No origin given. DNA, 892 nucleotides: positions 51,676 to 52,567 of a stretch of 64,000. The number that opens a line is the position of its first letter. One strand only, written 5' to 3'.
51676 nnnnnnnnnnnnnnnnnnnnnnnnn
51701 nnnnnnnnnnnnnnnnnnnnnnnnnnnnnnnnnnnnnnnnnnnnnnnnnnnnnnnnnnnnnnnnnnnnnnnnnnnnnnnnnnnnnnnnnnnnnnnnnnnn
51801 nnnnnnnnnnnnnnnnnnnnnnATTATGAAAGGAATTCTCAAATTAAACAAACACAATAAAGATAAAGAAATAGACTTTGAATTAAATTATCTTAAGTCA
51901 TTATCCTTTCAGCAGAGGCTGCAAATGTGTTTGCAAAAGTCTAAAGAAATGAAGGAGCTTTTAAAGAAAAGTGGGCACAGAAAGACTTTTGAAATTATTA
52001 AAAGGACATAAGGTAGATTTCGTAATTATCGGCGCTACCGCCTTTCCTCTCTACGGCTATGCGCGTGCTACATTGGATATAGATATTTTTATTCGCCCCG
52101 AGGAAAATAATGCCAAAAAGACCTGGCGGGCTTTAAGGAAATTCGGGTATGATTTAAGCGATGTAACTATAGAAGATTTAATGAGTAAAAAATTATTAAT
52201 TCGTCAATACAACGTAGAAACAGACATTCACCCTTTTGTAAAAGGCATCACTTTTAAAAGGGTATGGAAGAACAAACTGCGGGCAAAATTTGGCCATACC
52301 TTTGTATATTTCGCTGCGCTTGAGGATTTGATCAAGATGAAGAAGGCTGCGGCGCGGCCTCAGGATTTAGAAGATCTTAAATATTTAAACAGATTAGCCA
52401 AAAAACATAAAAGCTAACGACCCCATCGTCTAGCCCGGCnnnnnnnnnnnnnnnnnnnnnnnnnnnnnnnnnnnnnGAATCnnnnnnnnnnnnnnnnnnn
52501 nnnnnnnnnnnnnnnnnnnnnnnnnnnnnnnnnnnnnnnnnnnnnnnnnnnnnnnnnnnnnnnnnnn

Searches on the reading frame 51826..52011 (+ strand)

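Call 6: search_protein_families(library=pfam, proteins=[window:51826-52011:+], max_evalue=1)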
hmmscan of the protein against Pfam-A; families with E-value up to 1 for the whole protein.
window:51826-52011:+ (61 aa): 1 family
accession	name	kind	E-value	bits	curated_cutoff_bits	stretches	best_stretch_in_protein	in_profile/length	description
PF16590.10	ESP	-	0.063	14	22.7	1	9-49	33-71/91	Exocrine gland-secreting peptide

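Call 7: search_protein_families(library=ncbifam, proteins=[window:51826-52011:+], max_evalue=1)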
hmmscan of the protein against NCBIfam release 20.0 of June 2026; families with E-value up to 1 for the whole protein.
window:51826-52011:+ (61 aa): 0 families

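Call 10: search_protein_families(library=padloc, proteins=[window:51826-52011:+], max_evalue=1)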
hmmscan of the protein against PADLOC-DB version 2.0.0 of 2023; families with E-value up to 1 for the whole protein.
window:51826-52011:+ (61 aa): 0 families

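Call 75: search_protein_families(library=phrogs, proteins=[window:51826-52011:+], max_evalue=0.01)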
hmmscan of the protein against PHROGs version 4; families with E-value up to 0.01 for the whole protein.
window:51826-52011:+ (61 aa): 0 families

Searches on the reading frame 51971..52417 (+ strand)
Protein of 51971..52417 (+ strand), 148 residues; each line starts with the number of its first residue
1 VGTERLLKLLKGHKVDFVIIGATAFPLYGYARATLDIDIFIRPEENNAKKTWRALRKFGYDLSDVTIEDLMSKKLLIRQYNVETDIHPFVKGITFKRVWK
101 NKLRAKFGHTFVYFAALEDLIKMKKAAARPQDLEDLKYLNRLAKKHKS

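Call 6: search_protein_families(library=pfam, proteins=[window:51971-52417:+], max_evalue=1)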
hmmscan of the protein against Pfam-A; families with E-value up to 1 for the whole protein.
window:51971-52417:+ (148 aa): 8 families
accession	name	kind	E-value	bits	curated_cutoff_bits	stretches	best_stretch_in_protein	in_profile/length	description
PF19502.5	DUF6036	-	3.8e-08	33.7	23.6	1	12-137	15-116/164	Nucleotidyltransferase of unknown function (DUF6036)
PF09970.15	DUF2204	-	2.3e-07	31.1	20.3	1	5-146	7-151/181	Nucleotidyl transferase of unknown function (DUF2204)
PF14907.12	NTP_transf_5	-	0.018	15.1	31.2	1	4-86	61-143/249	Uncharacterised nucleotidyltransferase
PF10706.15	Aminoglyc_resit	-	0.021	15.4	21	1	6-90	5-86/149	Aminoglycoside-2''-adenylyltransferase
PF02890.19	DUF226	-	0.04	14.4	25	1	82-142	55-114/139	Borrelia family of unknown function DUF226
PF24856.1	AraA_central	-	0.077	13.9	24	1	54-142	22-112/148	L-arabinose isomerase central domain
PF08843.17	AbiEii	-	0.084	13.2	22.5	1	12-67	10-68/238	Nucleotidyl transferase AbiEii toxin, Type IV TA system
PF08356.18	EF_assoc_2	-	0.1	13.1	23.7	1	46-63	44-61/87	EF hand associated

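Call 7: search_protein_families(library=ncbifam, proteins=[window:51971-52417:+], max_evalue=1)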
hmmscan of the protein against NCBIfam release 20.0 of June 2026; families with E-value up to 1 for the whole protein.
window:51971-52417:+ (148 aa): 0 families

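Call 10: search_protein_families(library=padloc, proteins=[window:51971-52417:+], max_evalue=1)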
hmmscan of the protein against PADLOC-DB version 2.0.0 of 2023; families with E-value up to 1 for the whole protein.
window:51971-52417:+ (148 aa): 1 family
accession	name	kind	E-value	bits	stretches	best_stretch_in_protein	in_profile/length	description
PDLC02291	AbiEii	-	0.0079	13.5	1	4-63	44-100/310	AbiEii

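Call 52: find_homologous_proteins(query=window:51971-52417:+)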
Query window:51971-52417:+ (148 aa): 3543 proteins with E <= 0.001 among 3609 candidates; the best 120 are listed.
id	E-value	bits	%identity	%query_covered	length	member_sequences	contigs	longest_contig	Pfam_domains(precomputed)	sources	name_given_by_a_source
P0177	2.2e-92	324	100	100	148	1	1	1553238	PF09970.16,PF19502.6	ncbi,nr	ncbi:MAG: nucleotidyltransferase [Candidatus Omnitrophota bacterium]|nr:MAG: nucleotidyltransferase 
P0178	1.8e-73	263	79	99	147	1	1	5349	PF09970.16,PF19502.6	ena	-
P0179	3.4e-73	262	78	99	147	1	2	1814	PF09970.16,PF19502.6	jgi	-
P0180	1.0e-72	261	79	100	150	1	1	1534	PF09970.16,PF19502.6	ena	-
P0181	7.8e-72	258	77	98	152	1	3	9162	PF09970.16,PF19502.6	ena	-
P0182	1.1e-71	257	79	99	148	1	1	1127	PF09970.16,PF19502.6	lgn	-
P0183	1.8e-71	257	77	99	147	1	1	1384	PF09970.16,PF19502.6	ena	-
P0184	6.6e-71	255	76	99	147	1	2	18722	PF09970.16,PF19502.6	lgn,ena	-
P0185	1.2e-70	254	78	99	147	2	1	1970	PF09970.16,PF19502.6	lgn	-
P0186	2.8e-70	253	80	93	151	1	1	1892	PF19502.6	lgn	-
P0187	1.4e-69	250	78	97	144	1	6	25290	PF09970.16,PF19502.6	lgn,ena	-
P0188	2.3e-69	250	76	97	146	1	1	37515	PF09970.16,PF19502.6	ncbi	ncbi:MAG: nucleotidyltransferase [Candidatus Omnitrophota bacterium]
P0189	2.6e-69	250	76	97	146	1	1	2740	PF09970.16,PF19502.6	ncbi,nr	ncbi:MAG: nucleotidyltransferase [Candidatus Omnitrophica bacterium]|nr:nucleotidyltransferase [Cand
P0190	3.9e-69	249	74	99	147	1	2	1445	PF19502.6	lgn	-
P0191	8.3e-69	248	74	100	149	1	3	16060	PF09970.16,PF19502.6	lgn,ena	-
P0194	1.3e-68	247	75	91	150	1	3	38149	PF09970.16,PF19502.6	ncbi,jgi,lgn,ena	-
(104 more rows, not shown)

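Call 53: find_encoding_contigs(protein=P0188, flank=3000, max_places=2)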
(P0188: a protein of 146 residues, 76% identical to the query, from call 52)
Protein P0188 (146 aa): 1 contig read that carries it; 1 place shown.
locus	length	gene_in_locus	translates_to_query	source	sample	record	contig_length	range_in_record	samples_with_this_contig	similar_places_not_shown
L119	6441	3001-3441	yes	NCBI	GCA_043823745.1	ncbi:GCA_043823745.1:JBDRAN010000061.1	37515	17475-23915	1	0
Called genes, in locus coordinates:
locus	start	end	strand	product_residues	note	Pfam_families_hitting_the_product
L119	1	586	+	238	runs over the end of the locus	PF01138:RNase_PH, PF03725:RNase_PH_C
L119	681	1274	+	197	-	PF01725:Ham1p_like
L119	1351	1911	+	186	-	-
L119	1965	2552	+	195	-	-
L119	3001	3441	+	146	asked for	PF09970:DUF2204 (weak), PF19502:DUF6036 (weak)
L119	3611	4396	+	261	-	-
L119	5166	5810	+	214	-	PF25087:GMPPB_C (weak), PF00132:Hexapep (weak)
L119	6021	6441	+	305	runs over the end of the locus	PF01073:3Beta_HSD, PF01370:Epimerase, PF02719:Polysacc_synt_2, PF04321:RmlD_sub_bind, PF05368:NmrA (faint), PF13460:NAD_binding_10 (weak), PF16363:GDP_Man_Dehyd, PF07993:NAD_binding_4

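Call 54: find_encoding_contigs(protein=P0194, flank=3000, max_places=3)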
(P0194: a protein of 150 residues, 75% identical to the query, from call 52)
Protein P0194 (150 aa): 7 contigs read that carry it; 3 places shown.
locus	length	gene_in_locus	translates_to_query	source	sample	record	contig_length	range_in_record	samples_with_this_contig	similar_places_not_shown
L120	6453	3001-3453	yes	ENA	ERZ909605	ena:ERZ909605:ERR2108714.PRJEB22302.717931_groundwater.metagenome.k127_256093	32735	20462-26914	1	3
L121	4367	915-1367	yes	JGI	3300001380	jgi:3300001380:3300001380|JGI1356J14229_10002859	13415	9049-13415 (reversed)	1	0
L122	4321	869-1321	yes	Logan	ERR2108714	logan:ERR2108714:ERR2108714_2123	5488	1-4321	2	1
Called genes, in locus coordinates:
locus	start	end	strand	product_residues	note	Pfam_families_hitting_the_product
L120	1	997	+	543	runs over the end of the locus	PF00111:Fer2, PF13510:Fer2_4, PF10588:NADH-G_4Fe-4S_3, PF22117:Fer4_Nqo3, PF04879:Molybdop_Fe4S4 (weak), PF22151:Fer4_NDSU1 (weak), PF00384:Molybdopterin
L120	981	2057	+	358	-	PF00146:NADHdh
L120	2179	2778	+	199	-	PF13484:Fer4_16 (faint), PF13534:Fer4_17 (faint), PF13746:Fer4_18 (faint), PF13183:Fer4_8 (faint), PF13237:Fer4_10 (faint), PF12838:Fer4_7, PF13187:Fer4_9 (weak), PF00037:Fer4, +3 more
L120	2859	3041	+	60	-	-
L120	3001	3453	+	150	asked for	PF09970:DUF2204, PF19502:DUF6036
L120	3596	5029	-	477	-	PF00361:Proton_antipo_M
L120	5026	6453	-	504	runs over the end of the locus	PF00361:Proton_antipo_M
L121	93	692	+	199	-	PF13484:Fer4_16 (faint), PF13534:Fer4_17 (faint), PF13746:Fer4_18 (faint), PF13183:Fer4_8 (faint), PF13237:Fer4_10 (faint), PF12838:Fer4_7, PF13187:Fer4_9 (weak), PF00037:Fer4, +3 more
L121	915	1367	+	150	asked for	PF09970:DUF2204, PF19502:DUF6036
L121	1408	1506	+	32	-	-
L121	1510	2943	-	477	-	PF00361:Proton_antipo_M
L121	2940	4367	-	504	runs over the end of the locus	PF00361:Proton_antipo_M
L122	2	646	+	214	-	?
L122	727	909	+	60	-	-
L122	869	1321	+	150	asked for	PF09970:DUF2204, PF19502:DUF6036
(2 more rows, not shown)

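Call 55: find_encoding_contigs(protein=P0187, flank=3000, max_places=4)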
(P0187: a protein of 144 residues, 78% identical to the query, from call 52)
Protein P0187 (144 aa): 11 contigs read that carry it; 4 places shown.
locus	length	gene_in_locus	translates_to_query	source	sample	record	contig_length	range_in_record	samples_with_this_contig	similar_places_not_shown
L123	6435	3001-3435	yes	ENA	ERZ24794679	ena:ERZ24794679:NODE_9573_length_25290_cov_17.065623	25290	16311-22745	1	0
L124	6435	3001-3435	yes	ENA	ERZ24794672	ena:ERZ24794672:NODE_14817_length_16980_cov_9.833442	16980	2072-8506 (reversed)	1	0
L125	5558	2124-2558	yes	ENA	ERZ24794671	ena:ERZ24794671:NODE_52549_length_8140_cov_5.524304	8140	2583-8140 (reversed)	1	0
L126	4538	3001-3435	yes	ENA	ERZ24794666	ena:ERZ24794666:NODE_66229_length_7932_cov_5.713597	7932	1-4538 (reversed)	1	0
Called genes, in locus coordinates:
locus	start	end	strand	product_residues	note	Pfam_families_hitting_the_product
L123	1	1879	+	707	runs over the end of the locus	PF08479:POTRA_2, PF03865:ShlB, PF01103:Omp85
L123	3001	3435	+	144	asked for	PF09970:DUF2204, PF19502:DUF6036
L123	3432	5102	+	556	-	PF13414:TPR_11, PF13424:TPR_12, PF00515:TPR_1, PF07719:TPR_2 (weak), PF13414:TPR_11, PF13424:TPR_12, PF00515:TPR_1, PF13181:TPR_8, +16 more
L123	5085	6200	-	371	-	PF13776:DUF4172, PF02661:Fic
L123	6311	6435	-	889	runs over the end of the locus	?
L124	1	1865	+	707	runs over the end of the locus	PF08479:POTRA_2, PF03865:ShlB, PF01103:Omp85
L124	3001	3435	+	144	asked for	PF09970:DUF2204, PF19502:DUF6036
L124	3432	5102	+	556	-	PF13414:TPR_11, PF13424:TPR_12, PF00515:TPR_1, PF07719:TPR_2 (weak), PF13414:TPR_11, PF13424:TPR_12, PF00515:TPR_1, PF13181:TPR_8, +16 more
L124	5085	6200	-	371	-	PF13776:DUF4172, PF02661:Fic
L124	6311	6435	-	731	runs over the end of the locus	?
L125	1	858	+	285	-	?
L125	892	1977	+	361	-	-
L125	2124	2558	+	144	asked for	PF09970:DUF2204, PF19502:DUF6036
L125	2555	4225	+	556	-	PF13414:TPR_11, PF13424:TPR_12, PF00515:TPR_1, PF07719:TPR_2 (weak), PF13414:TPR_11, PF13424:TPR_12, PF00515:TPR_1, PF13181:TPR_8, +16 more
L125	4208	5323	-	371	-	PF13776:DUF4172, PF02661:Fic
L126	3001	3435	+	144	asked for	PF09970:DUF2204, PF19502:DUF6036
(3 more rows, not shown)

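Call 75: search_protein_families(library=phrogs, proteins=[window:51971-52417:+], max_evalue=0.01)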
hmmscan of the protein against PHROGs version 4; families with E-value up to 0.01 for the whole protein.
window:51971-52417:+ (148 aa): 0 families
